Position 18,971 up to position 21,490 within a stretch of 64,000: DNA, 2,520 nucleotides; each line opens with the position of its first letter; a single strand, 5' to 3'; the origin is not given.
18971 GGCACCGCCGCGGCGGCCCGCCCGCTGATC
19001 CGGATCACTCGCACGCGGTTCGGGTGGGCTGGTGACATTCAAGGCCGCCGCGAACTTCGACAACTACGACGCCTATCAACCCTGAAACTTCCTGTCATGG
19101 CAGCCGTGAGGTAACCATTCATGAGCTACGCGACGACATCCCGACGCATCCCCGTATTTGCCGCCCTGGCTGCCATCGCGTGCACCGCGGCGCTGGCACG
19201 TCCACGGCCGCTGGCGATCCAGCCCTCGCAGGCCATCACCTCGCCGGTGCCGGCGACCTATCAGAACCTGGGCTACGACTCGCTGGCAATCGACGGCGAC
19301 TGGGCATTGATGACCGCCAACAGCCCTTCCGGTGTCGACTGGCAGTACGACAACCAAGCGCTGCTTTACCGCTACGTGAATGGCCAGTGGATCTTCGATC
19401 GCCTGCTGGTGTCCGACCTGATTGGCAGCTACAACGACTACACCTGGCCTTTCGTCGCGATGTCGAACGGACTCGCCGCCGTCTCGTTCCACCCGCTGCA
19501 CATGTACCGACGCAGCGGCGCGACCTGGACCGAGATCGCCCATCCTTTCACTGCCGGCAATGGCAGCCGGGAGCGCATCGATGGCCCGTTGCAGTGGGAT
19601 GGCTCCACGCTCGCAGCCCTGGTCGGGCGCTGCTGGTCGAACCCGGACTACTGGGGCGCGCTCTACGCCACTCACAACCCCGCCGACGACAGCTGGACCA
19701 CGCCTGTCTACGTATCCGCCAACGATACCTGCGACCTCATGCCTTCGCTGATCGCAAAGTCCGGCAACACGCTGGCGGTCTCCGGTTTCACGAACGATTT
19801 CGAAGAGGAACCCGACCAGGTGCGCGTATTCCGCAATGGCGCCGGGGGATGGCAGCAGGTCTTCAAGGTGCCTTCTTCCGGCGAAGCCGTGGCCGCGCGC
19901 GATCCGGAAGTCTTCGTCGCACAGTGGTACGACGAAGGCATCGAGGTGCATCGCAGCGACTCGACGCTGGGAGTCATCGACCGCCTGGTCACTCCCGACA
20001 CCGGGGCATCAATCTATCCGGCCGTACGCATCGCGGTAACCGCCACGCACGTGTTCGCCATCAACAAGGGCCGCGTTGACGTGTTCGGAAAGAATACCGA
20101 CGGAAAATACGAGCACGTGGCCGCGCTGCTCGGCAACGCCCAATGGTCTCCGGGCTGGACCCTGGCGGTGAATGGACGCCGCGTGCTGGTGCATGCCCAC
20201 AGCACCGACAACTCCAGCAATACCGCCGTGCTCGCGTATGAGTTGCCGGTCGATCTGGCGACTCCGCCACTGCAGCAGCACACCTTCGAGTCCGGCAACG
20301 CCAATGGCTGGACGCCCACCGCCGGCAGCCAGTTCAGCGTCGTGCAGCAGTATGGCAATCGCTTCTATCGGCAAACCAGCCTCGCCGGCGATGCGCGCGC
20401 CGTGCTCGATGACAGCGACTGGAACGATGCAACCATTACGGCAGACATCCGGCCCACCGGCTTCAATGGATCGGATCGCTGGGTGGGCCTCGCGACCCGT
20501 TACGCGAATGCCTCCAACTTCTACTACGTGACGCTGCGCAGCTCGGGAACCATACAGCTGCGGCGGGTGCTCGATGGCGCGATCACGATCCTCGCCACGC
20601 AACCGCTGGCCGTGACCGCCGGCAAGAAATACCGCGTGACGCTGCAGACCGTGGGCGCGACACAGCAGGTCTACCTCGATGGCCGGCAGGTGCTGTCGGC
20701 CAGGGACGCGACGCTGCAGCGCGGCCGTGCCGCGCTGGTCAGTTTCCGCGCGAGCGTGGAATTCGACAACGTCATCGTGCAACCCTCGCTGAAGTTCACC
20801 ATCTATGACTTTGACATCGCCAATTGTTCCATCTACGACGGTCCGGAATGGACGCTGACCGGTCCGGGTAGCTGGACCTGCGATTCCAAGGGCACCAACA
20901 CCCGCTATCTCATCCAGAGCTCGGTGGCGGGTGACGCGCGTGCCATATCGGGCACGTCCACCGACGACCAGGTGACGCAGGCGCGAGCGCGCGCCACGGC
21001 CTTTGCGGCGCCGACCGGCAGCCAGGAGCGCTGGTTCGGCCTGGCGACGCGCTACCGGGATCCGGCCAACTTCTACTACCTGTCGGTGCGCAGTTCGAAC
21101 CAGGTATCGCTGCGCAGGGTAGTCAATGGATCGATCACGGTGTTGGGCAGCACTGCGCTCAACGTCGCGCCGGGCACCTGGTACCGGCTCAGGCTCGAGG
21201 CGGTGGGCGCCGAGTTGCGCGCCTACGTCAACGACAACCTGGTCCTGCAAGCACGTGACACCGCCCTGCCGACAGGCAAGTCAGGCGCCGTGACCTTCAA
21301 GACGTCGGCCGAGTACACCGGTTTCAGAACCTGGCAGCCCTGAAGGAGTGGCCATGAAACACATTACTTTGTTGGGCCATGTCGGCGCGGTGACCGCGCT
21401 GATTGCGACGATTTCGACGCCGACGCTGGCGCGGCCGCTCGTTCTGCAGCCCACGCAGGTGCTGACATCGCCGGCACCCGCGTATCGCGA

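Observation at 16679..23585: Tandem array of three secreted beta-propeller + double lectin-fold paralogues of unknown function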

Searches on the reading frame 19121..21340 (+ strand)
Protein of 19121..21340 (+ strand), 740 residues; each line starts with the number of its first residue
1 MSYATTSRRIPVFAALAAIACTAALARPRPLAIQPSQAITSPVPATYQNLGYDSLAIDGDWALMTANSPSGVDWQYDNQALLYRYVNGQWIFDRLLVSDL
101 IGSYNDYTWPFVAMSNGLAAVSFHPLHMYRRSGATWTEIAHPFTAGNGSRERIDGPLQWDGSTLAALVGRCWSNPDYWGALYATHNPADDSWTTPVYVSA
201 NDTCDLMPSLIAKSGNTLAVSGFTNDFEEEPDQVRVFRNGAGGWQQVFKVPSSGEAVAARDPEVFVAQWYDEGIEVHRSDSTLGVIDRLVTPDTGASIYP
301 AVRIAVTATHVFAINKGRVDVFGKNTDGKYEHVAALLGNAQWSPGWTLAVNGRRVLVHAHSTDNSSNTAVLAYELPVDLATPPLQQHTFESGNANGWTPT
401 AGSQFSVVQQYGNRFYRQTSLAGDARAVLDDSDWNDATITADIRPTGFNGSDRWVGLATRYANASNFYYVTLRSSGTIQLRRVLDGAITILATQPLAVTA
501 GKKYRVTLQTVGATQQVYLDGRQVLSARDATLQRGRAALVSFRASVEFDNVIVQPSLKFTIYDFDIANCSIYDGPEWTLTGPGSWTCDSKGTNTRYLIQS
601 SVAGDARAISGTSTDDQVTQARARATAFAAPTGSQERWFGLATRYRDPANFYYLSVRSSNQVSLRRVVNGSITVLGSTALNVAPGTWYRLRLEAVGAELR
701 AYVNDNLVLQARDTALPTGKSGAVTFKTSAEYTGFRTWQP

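Call 3: search_protein_families(library=pfam, proteins=[window:19121-21340:+], max_evalue=1)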
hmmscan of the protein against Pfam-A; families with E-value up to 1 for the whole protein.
window:19121-21340:+ (740 aa): 5 families
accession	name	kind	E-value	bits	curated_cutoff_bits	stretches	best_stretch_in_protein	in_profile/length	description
PF21708.4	Glyco_hydro_59_C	-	4.6e-08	33.7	27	1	425-554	39-173/175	Galactocerebrosidase, C-terminal lectin domain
PF06439.18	3keto-disac_hyd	-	3.8e-07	30.8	26.8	2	678-727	118-173/187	3-keto-disaccharide hydrolase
PF13385.13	Laminin_G_3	-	7.7e-05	23.3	27.6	2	429-531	9-109/151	Concanavalin A-like lectin/glucanases superfamily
PF19763.6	DUF6250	-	0.019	15.3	26.9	0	680-728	109-155/165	Domain of unknown function (DUF6250)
PF22925.3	TS_C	-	0.04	14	27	1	498-534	127-163/202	Trans-sialidase, C-terminal domain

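Call 6: find_homologous_proteins(query=window:19121-21340:+)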
Query window:19121-21340:+ (740 aa): 164 proteins with E <= 0.001 among 8000 candidates; the best 120 are listed.
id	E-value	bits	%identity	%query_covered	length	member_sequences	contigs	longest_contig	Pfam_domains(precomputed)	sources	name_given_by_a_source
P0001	0.0e+0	1689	100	100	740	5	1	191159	PF06439.19,PF21708.5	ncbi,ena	-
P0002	1.8e-282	957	59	99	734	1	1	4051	PF06439.19,PF13385.14,PF21708.5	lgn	-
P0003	3.5e-258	877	58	99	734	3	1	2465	PF06439.19,PF13385.14,PF21708.5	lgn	-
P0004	1.4e-249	849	57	99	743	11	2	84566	PF06439.19,PF13385.14,PF21708.5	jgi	jgi:hypothetical protein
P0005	9.8e-240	816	55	96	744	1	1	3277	PF06439.19,PF21708.5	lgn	-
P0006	1.7e-195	670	48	99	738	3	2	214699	PF06439.19,PF13385.14,PF21708.5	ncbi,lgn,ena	-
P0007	4.4e-194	665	48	99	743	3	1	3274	PF13385.14,PF21708.5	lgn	-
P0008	4.8e-187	642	46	98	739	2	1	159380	PF13385.14,PF21708.5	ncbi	-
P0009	8.8e-183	628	49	85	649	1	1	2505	PF06439.19,PF13385.14,PF21708.5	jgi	jgi:hypothetical protein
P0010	5.1e-181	622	46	99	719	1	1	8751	PF06439.19,PF13385.14,PF21708.5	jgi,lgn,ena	-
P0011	5.0e-178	612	47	89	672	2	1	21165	PF06439.19,PF13385.14,PF21708.5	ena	-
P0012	2.5e-166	573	43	98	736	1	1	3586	PF14312.13,PF13385.14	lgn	-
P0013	3.0e-165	570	42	98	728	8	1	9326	PF14312.13,PF13385.14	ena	-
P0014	4.7e-165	569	44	98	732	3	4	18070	PF13385.14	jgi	jgi:hypothetical protein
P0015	3.3e-164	566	42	99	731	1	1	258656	PF14312.13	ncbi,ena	-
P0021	1.5e-155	538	41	99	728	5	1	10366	PF14312.13,PF06439.19,PF13385.14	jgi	jgi:hypothetical protein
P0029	2.0e-144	501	40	98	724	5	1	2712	PF14312.13,PF06439.19,PF13385.14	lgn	-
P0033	9.8e-137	476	38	98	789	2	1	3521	PF14312.13,PF06439.19,PF22237.4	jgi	jgi:hypothetical protein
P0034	6.6e-135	470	40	99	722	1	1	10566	PF06439.19,PF13385.14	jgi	-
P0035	2.0e-134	468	40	99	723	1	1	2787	PF06439.19,PF13385.14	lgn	-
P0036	2.1e-131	458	39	99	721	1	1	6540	PF06439.19,PF13385.14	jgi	jgi:hypothetical protein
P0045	1.8e-123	432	39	98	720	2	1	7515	PF06439.19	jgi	jgi:hypothetical protein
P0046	2.8e-123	431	37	98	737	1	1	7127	PF06439.19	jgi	jgi:hypothetical protein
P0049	9.4e-122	426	39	98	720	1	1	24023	PF06439.19,PF19763.7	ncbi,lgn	-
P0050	1.1e-120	423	38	99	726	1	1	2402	PF14312.13,PF06439.19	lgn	-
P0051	1.4e-120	422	38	96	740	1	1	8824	PF14312.13,PF06439.19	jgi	jgi:hypothetical protein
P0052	2.4e-119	418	35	98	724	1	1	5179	PF06439.19,PF13385.14,PF21708.5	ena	-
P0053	1.4e-118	416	38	98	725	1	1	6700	PF06439.19,PF21708.5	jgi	jgi:hypothetical protein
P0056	6.2e-116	407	37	96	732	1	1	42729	PF06439.19,PF21708.5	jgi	jgi:hypothetical protein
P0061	5.8e-115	404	37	96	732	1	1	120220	PF06439.19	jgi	jgi:hypothetical protein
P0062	6.0e-115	404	36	98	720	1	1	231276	PF13385.14,PF21708.5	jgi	jgi:hypothetical protein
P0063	6.4e-115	403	37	99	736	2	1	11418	PF06439.19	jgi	jgi:hypothetical protein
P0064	1.9e-114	402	37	97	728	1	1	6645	PF06439.19,PF13385.14,PF21708.5,PF22237.4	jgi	jgi:hypothetical protein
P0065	3.5e-114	401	36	98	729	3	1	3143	PF06439.19,PF13385.14,PF21708.5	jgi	-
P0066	1.7e-113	399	37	96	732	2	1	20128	PF06439.19,PF13385.14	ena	-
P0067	1.5e-112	396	36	99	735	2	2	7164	PF06439.19,PF13385.14,PF21708.5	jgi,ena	-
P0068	1.6e-112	396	37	99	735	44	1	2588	PF06439.19,PF21708.5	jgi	jgi:hypothetical protein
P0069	3.7e-112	394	36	99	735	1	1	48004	PF06439.19,PF13385.14,PF21708.5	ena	-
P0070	6.4e-112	394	36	99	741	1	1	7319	PF06439.19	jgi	jgi:hypothetical protein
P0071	6.7e-112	393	36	96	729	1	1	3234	PF06439.19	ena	-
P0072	7.2e-112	393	36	96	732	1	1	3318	PF06439.19,PF13385.14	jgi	jgi:hypothetical protein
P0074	1.3e-111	393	36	99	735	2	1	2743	PF06439.19,PF13385.14,PF21708.5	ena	-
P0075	3.2e-111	391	38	98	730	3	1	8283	PF06439.19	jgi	jgi:hypothetical protein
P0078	4.8e-111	391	36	98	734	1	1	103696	PF06439.19,PF13385.14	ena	-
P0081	1.3e-110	389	36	99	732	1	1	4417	PF06439.19,PF21708.5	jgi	jgi:hypothetical protein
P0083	3.5e-110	388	36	98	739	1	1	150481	PF06439.19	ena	-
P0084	7.8e-110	387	34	98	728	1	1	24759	PF06439.19,PF21708.5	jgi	jgi:hypothetical protein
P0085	1.3e-109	386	35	96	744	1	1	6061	PF06439.19,PF13385.14,PF21708.5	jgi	jgi:hypothetical protein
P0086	1.5e-109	386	36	96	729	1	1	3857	PF14312.13,PF06439.19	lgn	-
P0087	1.7e-109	386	36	99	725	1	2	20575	PF06439.19,PF21708.5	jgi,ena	-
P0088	1.8e-109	385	38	98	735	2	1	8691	PF06439.19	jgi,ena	-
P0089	5.1e-109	384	36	96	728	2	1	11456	PF06439.19,PF13385.14,PF21708.5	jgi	jgi:hypothetical protein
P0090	8.2e-109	383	36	99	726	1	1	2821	PF06439.19,PF21708.5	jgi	jgi:hypothetical protein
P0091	1.7e-108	382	35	99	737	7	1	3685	PF06439.19,PF13385.14,PF21708.5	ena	-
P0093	4.6e-108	381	36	98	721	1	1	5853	PF06439.19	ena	-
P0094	1.1e-107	380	37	97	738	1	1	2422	PF06439.19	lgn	-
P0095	1.8e-107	379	37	85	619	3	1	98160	PF06439.19,PF13385.14,PF21708.5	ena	-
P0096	8.0e-107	377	36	99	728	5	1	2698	PF06439.19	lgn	-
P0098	2.5e-106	375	35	96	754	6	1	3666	PF06439.19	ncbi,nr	ncbi:MAG TPA: hypothetical protein VFS13_03760 [Steroidobacteraceae bacterium]|nr:hypothetical prote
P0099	4.6e-106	374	36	99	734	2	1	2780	PF06439.19,PF13385.14,PF21708.5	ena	-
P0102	2.0e-105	372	36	98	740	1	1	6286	PF06439.19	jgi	-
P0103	2.6e-105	372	36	98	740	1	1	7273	PF06439.19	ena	-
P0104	3.3e-105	371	47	57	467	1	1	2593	PF06439.19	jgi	jgi:hypothetical protein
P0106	7.6e-105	370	35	98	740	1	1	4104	PF06439.19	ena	-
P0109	1.4e-104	369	36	98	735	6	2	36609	PF06439.19,PF13385.14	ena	-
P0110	1.5e-104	369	36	99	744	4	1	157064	PF06439.19,PF21708.5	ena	-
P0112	2.7e-104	368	36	97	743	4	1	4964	PF06439.19,PF13385.14,PF21708.5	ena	-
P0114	4.2e-104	368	35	98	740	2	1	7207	PF06439.19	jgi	-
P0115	4.2e-104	368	36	96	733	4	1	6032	PF06439.19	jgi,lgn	-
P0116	4.2e-104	368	36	98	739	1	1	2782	PF06439.19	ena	-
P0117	2.6e-103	365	35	98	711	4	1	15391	PF06439.19,PF13385.14,PF21708.5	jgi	-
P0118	4.2e-103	364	35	97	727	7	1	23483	PF06439.19,PF21708.5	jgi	jgi:hypothetical protein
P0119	4.5e-103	364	36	99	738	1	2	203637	PF06439.19,PF13385.14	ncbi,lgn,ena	-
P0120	1.5e-102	363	35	99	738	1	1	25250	PF06439.19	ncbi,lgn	-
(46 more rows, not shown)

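Call 8: find_encoding_contigs(protein=P0001, flank=10000, max_places=3)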
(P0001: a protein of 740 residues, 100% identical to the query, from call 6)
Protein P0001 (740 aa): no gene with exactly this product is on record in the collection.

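Call 13: find_encoding_contigs(protein=P0004, flank=10000, max_places=4)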
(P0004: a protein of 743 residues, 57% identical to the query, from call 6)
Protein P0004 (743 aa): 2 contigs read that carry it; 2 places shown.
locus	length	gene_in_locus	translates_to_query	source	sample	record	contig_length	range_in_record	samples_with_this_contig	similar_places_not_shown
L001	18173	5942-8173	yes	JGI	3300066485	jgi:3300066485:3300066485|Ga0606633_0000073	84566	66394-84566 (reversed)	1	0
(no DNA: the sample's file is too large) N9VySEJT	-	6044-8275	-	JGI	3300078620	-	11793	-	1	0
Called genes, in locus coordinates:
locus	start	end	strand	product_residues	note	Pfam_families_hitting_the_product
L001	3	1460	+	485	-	?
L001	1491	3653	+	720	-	-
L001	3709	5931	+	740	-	PF06439:3keto-disac_hyd (faint), PF21708:Glyco_hydro_59_C (faint)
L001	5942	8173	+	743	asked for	PF13385:Laminin_G_3 (faint), PF06439:3keto-disac_hyd (faint), PF21708:Glyco_hydro_59_C (faint)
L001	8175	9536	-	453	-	PF07690:MFS_1, PF00083:Sugar_tr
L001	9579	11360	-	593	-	PF00990:GGDEF, PF00563:EAL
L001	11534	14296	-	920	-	PF00989:PAS (weak), PF08448:PAS_4, PF13426:PAS_9 (weak), PF00990:GGDEF, PF00563:EAL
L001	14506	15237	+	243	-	PF09694:Gcw_chp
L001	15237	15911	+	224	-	PF07638:Sigma70_ECF (weak), PF04542:Sigma70_r2, PF08281:Sigma70_r4_2, PF04545:Sigma70_r4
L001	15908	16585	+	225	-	PF13490:zf-HC2 (weak)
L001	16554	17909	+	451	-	PF00082:Peptidase_S8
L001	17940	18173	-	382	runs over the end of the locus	PF04107:GCS2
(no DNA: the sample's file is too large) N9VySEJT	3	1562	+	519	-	?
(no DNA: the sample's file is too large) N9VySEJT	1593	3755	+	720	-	-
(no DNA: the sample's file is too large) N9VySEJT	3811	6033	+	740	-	PF06439:3keto-disac_hyd (faint), PF21708:Glyco_hydro_59_C (faint)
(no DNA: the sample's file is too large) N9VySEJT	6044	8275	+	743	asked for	PF13385:Laminin_G_3 (faint), PF06439:3keto-disac_hyd (faint), PF21708:Glyco_hydro_59_C (faint)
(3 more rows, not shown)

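Call 14: find_encoding_contigs(protein=P0119, flank=10000, max_places=4)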
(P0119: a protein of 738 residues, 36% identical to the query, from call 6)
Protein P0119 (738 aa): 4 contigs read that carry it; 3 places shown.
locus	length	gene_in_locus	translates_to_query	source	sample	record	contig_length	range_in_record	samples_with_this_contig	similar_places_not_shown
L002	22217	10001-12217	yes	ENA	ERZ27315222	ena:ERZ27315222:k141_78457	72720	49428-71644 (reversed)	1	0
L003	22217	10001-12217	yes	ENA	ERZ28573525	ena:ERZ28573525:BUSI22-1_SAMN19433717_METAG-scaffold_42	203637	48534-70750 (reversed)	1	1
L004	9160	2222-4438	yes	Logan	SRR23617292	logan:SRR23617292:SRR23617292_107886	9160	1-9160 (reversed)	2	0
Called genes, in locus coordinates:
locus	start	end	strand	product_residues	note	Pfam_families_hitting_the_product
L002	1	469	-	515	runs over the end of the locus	?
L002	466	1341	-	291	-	PF00528:BPD_transp_1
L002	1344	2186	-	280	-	PF00528:BPD_transp_1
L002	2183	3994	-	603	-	PF00005:ABC_tran, PF02463:SMC_N (weak), PF13304:AAA_21 (faint)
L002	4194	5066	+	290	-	PF01618:MotA_ExbB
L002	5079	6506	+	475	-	PF00875:DNA_photolyase, PF03441:FAD_binding_7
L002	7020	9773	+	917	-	PF04314:LpqE-like, PF07715:Plug, PF00593:TonB_dep_Rec_b-barrel, PF14905:OMP_b-brl_3 (weak)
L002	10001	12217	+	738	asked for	PF13385:Laminin_G_3 (faint), PF06439:3keto-disac_hyd (faint)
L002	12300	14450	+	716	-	PF13385:Laminin_G_3 (faint)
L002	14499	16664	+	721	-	-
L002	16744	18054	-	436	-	PF07690:MFS_1, PF00083:Sugar_tr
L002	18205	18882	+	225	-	PF01797:Y1_Tnp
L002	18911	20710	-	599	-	PF13185:GAF_2 (weak), PF00990:GGDEF, PF00563:EAL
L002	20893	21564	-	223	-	-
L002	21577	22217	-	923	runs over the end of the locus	PF08448:PAS_4, PF13426:PAS_9 (weak), PF00990:GGDEF, PF00563:EAL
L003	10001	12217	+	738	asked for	PF13385:Laminin_G_3 (faint), PF06439:3keto-disac_hyd (faint)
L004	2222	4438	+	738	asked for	PF13385:Laminin_G_3 (faint), PF06439:3keto-disac_hyd (faint)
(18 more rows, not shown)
